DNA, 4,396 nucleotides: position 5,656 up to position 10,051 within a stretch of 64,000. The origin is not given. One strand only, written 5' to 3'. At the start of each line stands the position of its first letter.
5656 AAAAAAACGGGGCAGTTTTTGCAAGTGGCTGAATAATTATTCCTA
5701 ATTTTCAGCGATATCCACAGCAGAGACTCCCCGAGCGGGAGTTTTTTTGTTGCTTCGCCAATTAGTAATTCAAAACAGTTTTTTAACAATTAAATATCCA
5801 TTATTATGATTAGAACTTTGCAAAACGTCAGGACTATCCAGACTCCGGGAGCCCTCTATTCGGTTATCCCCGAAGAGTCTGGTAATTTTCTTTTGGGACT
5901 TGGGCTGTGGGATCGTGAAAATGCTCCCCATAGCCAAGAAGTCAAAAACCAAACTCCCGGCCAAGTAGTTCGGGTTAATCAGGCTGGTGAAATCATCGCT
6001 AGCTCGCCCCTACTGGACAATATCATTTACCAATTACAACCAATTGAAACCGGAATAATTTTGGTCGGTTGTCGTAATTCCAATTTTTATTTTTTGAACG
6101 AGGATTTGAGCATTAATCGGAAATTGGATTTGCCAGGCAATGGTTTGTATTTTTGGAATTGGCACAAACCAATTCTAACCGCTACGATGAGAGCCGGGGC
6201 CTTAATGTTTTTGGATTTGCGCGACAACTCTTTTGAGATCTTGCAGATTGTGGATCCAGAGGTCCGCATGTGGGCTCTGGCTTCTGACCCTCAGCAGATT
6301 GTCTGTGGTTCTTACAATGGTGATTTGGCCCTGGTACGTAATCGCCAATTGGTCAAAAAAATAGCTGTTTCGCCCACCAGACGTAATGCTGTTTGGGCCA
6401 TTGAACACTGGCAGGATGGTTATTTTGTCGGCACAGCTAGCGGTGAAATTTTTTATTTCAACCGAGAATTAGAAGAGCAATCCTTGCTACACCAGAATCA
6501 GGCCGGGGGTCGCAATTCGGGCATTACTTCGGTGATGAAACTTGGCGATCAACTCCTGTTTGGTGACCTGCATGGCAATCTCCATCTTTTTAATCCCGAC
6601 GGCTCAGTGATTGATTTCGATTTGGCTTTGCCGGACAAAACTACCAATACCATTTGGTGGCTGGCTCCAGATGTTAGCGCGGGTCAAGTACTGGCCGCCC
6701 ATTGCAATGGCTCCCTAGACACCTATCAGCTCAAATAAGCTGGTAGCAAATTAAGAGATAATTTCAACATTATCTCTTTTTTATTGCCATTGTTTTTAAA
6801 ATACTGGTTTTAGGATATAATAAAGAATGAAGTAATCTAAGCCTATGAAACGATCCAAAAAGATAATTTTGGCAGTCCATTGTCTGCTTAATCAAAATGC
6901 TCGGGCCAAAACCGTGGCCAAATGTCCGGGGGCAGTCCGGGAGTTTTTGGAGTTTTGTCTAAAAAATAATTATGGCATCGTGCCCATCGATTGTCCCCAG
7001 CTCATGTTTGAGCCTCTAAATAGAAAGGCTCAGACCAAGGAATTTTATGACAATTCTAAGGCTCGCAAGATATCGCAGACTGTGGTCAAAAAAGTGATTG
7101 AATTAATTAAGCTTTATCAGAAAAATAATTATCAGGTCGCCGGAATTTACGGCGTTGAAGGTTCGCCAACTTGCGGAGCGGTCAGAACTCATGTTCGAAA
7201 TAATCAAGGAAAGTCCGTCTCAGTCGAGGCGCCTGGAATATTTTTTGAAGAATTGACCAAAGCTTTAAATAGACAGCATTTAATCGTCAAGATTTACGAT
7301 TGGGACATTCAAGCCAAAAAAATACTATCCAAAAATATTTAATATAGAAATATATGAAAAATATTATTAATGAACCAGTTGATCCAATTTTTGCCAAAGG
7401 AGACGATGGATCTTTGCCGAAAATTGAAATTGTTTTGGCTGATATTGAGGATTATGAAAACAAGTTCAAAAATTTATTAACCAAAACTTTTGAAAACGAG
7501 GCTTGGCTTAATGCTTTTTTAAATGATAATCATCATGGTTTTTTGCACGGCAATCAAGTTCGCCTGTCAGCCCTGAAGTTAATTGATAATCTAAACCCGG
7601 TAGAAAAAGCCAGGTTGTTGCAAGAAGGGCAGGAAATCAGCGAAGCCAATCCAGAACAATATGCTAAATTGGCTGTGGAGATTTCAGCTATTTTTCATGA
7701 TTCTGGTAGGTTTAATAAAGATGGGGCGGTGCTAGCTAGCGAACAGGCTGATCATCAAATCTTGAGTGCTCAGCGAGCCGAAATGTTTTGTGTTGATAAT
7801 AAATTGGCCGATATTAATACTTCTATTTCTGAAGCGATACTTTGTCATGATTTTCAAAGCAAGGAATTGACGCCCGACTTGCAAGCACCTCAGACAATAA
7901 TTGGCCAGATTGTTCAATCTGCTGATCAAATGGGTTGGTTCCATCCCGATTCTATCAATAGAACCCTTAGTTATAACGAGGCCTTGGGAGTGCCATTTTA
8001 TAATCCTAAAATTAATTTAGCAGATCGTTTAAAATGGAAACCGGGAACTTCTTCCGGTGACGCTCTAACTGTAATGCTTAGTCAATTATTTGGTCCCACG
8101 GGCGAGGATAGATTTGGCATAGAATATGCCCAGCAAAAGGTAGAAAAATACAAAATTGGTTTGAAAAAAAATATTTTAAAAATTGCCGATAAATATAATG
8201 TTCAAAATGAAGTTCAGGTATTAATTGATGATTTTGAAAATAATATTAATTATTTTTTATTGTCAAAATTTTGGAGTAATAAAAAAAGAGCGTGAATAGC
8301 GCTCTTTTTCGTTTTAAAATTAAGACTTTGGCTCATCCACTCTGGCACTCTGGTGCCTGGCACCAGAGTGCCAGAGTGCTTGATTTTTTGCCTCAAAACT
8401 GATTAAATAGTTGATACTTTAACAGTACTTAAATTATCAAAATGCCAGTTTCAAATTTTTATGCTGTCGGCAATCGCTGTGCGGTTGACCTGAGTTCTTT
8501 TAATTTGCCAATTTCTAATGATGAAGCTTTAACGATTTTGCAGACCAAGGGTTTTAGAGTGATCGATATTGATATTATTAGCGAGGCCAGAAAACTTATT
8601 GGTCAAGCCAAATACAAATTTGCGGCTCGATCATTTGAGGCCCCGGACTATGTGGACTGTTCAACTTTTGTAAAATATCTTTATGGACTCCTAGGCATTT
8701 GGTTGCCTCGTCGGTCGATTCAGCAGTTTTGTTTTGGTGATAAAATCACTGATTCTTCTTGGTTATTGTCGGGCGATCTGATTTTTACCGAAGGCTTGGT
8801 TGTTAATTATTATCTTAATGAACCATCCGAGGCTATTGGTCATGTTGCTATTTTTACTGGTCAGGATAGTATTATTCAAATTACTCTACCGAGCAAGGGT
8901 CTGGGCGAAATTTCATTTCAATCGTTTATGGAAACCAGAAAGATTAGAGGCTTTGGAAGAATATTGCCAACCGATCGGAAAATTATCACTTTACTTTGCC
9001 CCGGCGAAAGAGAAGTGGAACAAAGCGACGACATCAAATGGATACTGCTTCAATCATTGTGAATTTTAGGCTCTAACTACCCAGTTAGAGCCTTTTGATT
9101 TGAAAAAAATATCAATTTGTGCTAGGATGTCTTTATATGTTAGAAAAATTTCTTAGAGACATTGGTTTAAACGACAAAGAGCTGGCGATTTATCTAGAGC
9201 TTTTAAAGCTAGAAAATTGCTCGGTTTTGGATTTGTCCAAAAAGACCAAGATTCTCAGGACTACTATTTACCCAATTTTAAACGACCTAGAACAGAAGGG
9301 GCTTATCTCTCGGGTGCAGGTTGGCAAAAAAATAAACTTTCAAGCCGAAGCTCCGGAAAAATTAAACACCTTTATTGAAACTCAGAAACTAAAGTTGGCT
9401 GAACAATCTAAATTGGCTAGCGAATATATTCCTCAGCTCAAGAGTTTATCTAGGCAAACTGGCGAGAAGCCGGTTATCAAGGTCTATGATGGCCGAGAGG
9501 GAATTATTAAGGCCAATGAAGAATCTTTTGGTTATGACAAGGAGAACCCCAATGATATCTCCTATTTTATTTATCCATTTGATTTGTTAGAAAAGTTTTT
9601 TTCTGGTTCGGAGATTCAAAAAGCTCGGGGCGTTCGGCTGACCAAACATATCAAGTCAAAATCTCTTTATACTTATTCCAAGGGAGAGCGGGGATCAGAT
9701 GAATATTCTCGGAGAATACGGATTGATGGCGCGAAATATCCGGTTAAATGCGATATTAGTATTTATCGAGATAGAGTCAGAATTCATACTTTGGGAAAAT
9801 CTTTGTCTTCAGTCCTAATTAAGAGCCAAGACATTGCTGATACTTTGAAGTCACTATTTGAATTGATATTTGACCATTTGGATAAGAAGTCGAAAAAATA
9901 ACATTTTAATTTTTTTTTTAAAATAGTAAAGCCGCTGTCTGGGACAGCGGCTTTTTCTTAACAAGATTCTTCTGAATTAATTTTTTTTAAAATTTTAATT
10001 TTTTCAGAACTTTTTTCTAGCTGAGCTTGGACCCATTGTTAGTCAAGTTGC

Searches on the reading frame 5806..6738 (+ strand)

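Call 11: search_protein_families(library=pfam, proteins=[window:5806-6738:+], max_evalue=0.01)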
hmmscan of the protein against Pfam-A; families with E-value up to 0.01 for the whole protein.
window:5806-6738:+ (310 aa): 4 families
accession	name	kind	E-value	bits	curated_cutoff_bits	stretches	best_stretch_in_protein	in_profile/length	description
PF17005.11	WD40_like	-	3.4e-06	27.1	40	1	162-229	53-118/301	WD40-like domain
PF13570.13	Beta-prop_ACSF4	-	0.00075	19.4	133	0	131-267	71-205/329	Beta-alanine-activating enzyme, beta-propeller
PF23185.1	CFAP43_N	-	0.00097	18.8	27.1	1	140-229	169-258/300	CFAP43 N-terminal domain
PF24807.1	WD40_CDC20-Fz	-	0.0012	18.7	200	0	74-200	54-184/292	CDC20/Fizzy WD40 domain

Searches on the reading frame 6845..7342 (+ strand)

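Call 11: search_protein_families(library=pfam, proteins=[window:6845-7342:+], max_evalue=0.01)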
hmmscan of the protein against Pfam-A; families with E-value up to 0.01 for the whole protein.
window:6845-7342:+ (165 aa): 1 family
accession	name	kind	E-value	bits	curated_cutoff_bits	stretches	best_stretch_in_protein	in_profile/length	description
PF04463.17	2-thiour_desulf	-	0.0017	18.8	34.7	1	12-140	5-132/141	2-thiouracil desulfurase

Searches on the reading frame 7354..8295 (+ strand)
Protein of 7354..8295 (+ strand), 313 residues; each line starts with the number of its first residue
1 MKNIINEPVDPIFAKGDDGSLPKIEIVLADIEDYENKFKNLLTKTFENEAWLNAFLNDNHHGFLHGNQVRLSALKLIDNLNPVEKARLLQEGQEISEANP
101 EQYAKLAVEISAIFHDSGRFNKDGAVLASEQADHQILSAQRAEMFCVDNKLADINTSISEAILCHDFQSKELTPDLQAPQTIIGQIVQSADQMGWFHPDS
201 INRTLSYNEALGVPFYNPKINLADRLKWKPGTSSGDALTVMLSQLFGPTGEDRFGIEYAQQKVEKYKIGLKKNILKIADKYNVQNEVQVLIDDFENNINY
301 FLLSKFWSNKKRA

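Call 11: search_protein_families(library=pfam, proteins=[window:7354-8295:+], max_evalue=0.01)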
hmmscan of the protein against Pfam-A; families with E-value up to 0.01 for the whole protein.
window:7354-8295:+ (313 aa): 1 family
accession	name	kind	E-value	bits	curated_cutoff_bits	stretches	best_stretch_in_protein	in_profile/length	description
PF01966.28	HD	-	0.0053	17.5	22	0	104-191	23-111/116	HD domain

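Call 115: search_protein_families(library=padloc, proteins=[window:7354-8292:+], max_evalue=0.01)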
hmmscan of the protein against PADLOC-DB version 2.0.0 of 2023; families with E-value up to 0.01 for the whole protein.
window:7354-8292:+ (313 aa): 0 families

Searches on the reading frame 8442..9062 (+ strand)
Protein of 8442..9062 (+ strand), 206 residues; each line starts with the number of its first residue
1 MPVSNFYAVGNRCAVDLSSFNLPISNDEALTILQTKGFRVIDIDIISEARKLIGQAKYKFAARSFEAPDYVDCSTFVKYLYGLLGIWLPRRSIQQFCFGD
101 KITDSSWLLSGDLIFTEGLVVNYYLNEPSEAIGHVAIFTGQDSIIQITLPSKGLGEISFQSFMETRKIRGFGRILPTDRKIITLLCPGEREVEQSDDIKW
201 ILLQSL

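Call 11: search_protein_families(library=pfam, proteins=[window:8442-9062:+], max_evalue=0.01)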
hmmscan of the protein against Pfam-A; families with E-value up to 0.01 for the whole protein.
window:8442-9062:+ (206 aa): 1 family
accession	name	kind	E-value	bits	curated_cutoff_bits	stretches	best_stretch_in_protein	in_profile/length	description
PF00877.26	NLPC_P60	-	1.2e-10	41.7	23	1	57-155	3-87/105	NlpC/P60 family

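Call 115: search_protein_families(library=padloc, proteins=[window:8442-9059:+], max_evalue=0.01)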
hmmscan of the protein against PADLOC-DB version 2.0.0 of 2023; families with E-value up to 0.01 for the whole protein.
window:8442-9059:+ (206 aa): 0 families

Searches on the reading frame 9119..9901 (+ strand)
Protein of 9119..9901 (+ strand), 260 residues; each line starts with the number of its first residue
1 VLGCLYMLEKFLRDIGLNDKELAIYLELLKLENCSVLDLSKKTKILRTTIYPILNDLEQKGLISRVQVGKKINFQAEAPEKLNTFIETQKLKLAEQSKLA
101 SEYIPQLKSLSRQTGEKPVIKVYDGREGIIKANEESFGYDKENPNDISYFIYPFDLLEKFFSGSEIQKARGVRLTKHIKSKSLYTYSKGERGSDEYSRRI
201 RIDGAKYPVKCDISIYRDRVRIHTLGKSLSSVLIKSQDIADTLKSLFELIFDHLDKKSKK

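Call 11: search_protein_families(library=pfam, proteins=[window:9119-9901:+], max_evalue=0.01)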
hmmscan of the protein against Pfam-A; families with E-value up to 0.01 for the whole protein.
window:9119-9901:+ (260 aa): 6 families
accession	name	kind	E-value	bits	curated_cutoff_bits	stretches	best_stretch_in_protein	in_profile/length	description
PF01978.25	TrmB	-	2.4e-12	47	25.6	1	12-71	1-60/68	Sugar-specific transcriptional regulator TrmB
PF01047.28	MarR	-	0.00019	21.7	24.6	1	20-67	4-51/59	MarR family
PF03965.22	Penicillinase_R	-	0.0008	20.2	22.6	1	39-80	27-68/115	Penicillinase repressor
PF13730.12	HTH_36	-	0.0013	18.9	25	1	16-63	2-55/55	Helix-turn-helix domain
PF03551.20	PadR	-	0.0034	17.8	27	0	45-66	29-50/75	Transcriptional regulator PadR-like family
PF04182.18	B-block_TFIIIC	-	0.0045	17.5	22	0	38-71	23-58/73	B-block binding subunit of TFIIIC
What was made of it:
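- On Twin mini-ORF sRNA of TrmB-linked CPR loci (family defined in this session): TrmB Pfam hit for 9119-9901 (call 11).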

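Call 15: find_related_loci(query=window:9119-9901:+, collection=genome_contigs, flank=6000)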
Query window:9119-9901:+ (260 aa) in genome_contigs; peptide patterns used: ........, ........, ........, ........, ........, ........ (x = any residue, [..] = any of these).
68 stretches matched a pattern; 2 encode a relative of the query (tblastn E <= 1e-3); 2 distinct loci.
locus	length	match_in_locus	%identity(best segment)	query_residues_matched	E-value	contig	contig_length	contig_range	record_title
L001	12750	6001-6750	67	7-256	2e-116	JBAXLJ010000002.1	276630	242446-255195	MAG: Candidatus Falkowbacteria bacterium isolate ELA424 MAG424_2, whole genome shotgun sequence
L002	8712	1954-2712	66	7-259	1e-112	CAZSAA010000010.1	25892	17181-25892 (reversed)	MAG TPA_asm: uncultured Gammaproteobacteria bacterium isolate SRP192927_co2_182 genome assembly, contig: NODE_2637_lengt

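Call 27: find_related_loci(query=A1, collection=metagenome_contigs, flank=6000)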
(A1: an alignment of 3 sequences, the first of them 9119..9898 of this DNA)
Query A1 (260 aa) in metagenome_contigs; peptide patterns used: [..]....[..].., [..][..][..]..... (x = any residue, [..] = any of these).
600 stretches matched a pattern (row limit reached: there are more); 39 encode a relative of the query (tblastn E <= 1e-3); 39 distinct loci.
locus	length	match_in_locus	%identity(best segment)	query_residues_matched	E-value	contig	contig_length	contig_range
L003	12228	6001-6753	69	4-251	2e-114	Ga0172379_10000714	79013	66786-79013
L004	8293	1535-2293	65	7-259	6e-113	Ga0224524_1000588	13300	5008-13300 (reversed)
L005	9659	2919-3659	66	7-253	4e-111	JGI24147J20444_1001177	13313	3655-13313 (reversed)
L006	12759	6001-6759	52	1-254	1e-84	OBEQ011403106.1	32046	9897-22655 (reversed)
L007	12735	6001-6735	51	7-252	3e-81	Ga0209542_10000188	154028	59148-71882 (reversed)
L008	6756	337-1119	51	1-259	7e-79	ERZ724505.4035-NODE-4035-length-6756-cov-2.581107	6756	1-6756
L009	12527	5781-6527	48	6-254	4e-75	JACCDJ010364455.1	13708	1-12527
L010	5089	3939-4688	35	6-259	6e-46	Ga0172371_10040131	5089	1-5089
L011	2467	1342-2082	38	5-256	2e-45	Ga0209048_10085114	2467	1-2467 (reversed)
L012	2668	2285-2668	56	7-134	6e-44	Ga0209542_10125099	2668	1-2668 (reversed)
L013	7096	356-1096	31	6-256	3e-41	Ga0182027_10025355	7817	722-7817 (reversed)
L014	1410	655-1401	33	6-256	3e-37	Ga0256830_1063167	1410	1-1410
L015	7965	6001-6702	31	9-253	6e-23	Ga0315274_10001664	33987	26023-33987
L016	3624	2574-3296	31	12-255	3e-22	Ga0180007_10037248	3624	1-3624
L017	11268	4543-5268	29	8-252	9e-22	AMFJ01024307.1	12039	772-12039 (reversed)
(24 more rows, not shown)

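Call 35: find_encoding_contigs(protein=window:9119-9901:+, flank=4000, max_places=10)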
Protein window:9119-9901:+ (260 aa): no gene with exactly this product is on record in the collection.

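Call 37: find_encoding_contigs(protein=window:9137-9901:+, flank=4000, max_places=10)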
Protein window:9137-9901:+ (254 aa): no gene with exactly this product is on record in the collection.

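Call 63: find_homologous_proteins(query=window:9137-9898:+, max_evalue=1e-40)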
Query window:9137-9898:+ (254 aa): 90 proteins with E <= 1e-40 among 8000 candidates.
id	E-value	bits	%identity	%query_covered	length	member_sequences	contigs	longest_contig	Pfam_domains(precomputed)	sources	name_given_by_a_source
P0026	7.0e-158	541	100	100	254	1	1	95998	PF01978.26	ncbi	-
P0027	2.9e-111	389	68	100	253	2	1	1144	PF01978.26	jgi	jgi:predicted DNA-binding transcriptional regulator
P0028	5.4e-111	388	70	100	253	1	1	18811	PF01978.26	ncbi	-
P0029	1.2e-110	386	70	100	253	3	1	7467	PF01978.26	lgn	-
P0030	1.4e-110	386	70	100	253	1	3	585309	PF01978.26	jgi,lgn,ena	-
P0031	9.8e-110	384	68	100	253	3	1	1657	PF01978.26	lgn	-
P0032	2.2e-109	382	70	97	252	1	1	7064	PF01978.26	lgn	-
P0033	3.5e-108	378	69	100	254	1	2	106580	PF01978.26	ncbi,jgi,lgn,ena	ncbi:MAG: helix-turn-helix domain-containing protein [Candidatus Paceibacterota bacterium]|jgi:sugar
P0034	4.4e-105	368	66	98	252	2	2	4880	PF01978.26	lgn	-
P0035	6.4e-105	368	65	100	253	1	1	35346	PF01978.26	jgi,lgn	-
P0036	2.1e-104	366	66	97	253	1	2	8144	PF01978.26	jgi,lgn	-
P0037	5.3e-104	365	65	100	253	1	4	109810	PF01978.26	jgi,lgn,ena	-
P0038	3.6e-103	362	66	97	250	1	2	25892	PF01978.26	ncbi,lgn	-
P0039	6.3e-103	361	63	97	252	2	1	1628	PF01978.26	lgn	-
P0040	1.0e-102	361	66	97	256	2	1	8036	PF01978.26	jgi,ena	-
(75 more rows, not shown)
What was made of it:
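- Tried and rejected: The TrmB search found the window's own protein and then nothing above 70% identity (call 63).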

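Call 64: find_encoding_contigs(protein=P0030, flank=4000, max_places=3)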
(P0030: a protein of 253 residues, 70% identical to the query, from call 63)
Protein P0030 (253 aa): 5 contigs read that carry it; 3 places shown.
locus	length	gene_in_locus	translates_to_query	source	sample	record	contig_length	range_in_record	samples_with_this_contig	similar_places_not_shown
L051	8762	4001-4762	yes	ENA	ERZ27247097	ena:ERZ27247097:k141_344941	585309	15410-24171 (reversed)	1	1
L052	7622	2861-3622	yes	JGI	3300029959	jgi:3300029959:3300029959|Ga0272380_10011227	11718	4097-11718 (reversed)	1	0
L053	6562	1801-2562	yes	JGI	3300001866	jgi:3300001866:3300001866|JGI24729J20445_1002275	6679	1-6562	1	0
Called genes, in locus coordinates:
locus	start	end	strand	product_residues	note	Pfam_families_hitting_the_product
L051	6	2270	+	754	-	PF01138:RNase_PH, PF03725:RNase_PH_C, PF01138:RNase_PH, PF00013:KH_1, PF00575:S1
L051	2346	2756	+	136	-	PF00886:Ribosomal_S16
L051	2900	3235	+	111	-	PF07650:KH_2 (weak), PF13083:KH_KhpA-B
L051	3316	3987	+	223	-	PF01746:tRNA_m1G_MT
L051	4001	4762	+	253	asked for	PF01978:TrmB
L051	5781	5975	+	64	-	-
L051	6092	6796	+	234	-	-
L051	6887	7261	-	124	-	-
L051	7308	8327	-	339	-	PF01368:DHH, PF02272:DHHA1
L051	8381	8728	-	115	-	PF02033:RBFA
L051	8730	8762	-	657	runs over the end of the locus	PF04760:IF2_N (weak), PF03308:MeaB (faint), PF00009:GTP_EFTU, PF01926:MMR_HSR1, PF22042:EF-G_D2, PF11987:IF-2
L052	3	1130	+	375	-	?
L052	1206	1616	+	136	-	PF00886:Ribosomal_S16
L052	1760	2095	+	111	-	PF13083:KH_KhpA-B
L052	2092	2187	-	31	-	-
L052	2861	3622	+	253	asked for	PF01978:TrmB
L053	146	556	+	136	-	PF00886:Ribosomal_S16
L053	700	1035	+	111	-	PF07650:KH_2 (weak), PF13083:KH_KhpA-B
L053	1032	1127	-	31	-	-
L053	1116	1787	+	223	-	PF01746:tRNA_m1G_MT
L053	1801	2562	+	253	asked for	PF01978:TrmB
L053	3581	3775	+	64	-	-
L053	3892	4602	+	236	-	-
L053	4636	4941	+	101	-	-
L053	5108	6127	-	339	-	PF01368:DHH, PF02272:DHHA1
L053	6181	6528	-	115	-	PF02033:RBFA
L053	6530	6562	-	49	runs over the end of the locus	?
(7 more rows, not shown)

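Call 65: find_encoding_contigs(protein=P0028, flank=4000, max_places=3)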
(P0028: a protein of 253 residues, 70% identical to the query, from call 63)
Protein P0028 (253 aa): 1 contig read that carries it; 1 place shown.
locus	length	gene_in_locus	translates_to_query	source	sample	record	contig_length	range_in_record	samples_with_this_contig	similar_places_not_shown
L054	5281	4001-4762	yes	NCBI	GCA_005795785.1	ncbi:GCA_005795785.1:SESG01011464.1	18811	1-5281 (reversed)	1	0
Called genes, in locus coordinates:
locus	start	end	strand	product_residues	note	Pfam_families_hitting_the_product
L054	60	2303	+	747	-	PF01138:RNase_PH, PF03726:PNPase (faint), PF03725:RNase_PH_C, PF01138:RNase_PH, PF00013:KH_1, PF00575:S1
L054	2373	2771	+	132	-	PF00886:Ribosomal_S16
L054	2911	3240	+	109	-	PF07650:KH_2 (weak), PF13083:KH_KhpA-B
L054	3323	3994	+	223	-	PF01746:tRNA_m1G_MT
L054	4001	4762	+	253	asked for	PF01978:TrmB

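Call 107: list_cluster_members(proteins=[P0026, P0016, P0009])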
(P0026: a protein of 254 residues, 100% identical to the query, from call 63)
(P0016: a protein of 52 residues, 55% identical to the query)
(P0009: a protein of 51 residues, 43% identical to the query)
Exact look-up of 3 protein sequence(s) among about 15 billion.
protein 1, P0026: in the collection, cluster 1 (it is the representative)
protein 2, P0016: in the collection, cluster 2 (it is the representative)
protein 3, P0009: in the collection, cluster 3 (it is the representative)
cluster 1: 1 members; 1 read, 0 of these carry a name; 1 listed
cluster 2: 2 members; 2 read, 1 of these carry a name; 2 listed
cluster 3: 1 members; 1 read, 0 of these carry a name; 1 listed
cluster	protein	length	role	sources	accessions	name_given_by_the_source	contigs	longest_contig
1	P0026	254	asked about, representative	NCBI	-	-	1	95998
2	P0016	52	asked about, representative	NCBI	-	-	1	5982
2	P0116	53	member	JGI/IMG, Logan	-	hypothetical protein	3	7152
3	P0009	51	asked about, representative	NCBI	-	-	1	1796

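Call 115: search_protein_families(library=padloc, proteins=[window:9137-9898:+], max_evalue=0.01)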
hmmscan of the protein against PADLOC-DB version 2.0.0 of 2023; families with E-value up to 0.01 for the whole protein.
window:9137-9898:+ (254 aa): 8 families
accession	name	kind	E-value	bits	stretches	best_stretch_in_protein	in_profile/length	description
PDLC01044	Csa3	-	0.00014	19.8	1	9-63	132-183/194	Type I-A associated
PDLC01858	CARF3--CARF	-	0.00016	19.6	1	7-64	138-194/204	-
PDLC01434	CasR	-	0.00018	19.4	1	9-67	124-181/191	"CAS-I,CAS-II,CAS-III,CAS-IV,CAS-V,CAS-VI; associated_signaling"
PDLC01268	CasR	-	0.00019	19.5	1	8-64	119-173/179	"CAS-I,CAS-II,CAS-III,CAS-IV,CAS-V,CAS-VI; associated_signaling"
PDLC01848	CARF3--CARF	-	0.0011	16.7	1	11-65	135-184/197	-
PDLC01863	CARF3--CARF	-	0.0016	16.2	1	11-65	117-170/182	-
PDLC01849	CARF3--CARF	-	0.0029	15.3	1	11-59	136-183/197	-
PDLC01438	Csa3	-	0.0031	15.6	1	13-92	148-222/305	"CAS-I,CAS-II,CAS-III,CAS-IV,CAS-V,CAS-VI; associated_signaling"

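Call 116: search_protein_families(library=phrogs, proteins=[window:9137-9898:+], max_evalue=0.01)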
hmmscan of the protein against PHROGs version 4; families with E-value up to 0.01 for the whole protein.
window:9137-9898:+ (254 aa): 4 families
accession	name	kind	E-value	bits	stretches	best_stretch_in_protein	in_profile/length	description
phrog_186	-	DNA, RNA and nucleotide metabolism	2.1e-05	25.4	1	9-152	38-178/308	DnaD-like helicase loader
phrog_270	-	DNA, RNA and nucleotide metabolism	0.0015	19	1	7-65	41-105/383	replication initiation protein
phrog_12817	-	transcription regulation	0.0051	17.7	1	11-68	71-128/151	transcriptional regulator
phrog_678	-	DNA, RNA and nucleotide metabolism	0.0078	16.8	1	29-90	87-141/346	replication initiation O-like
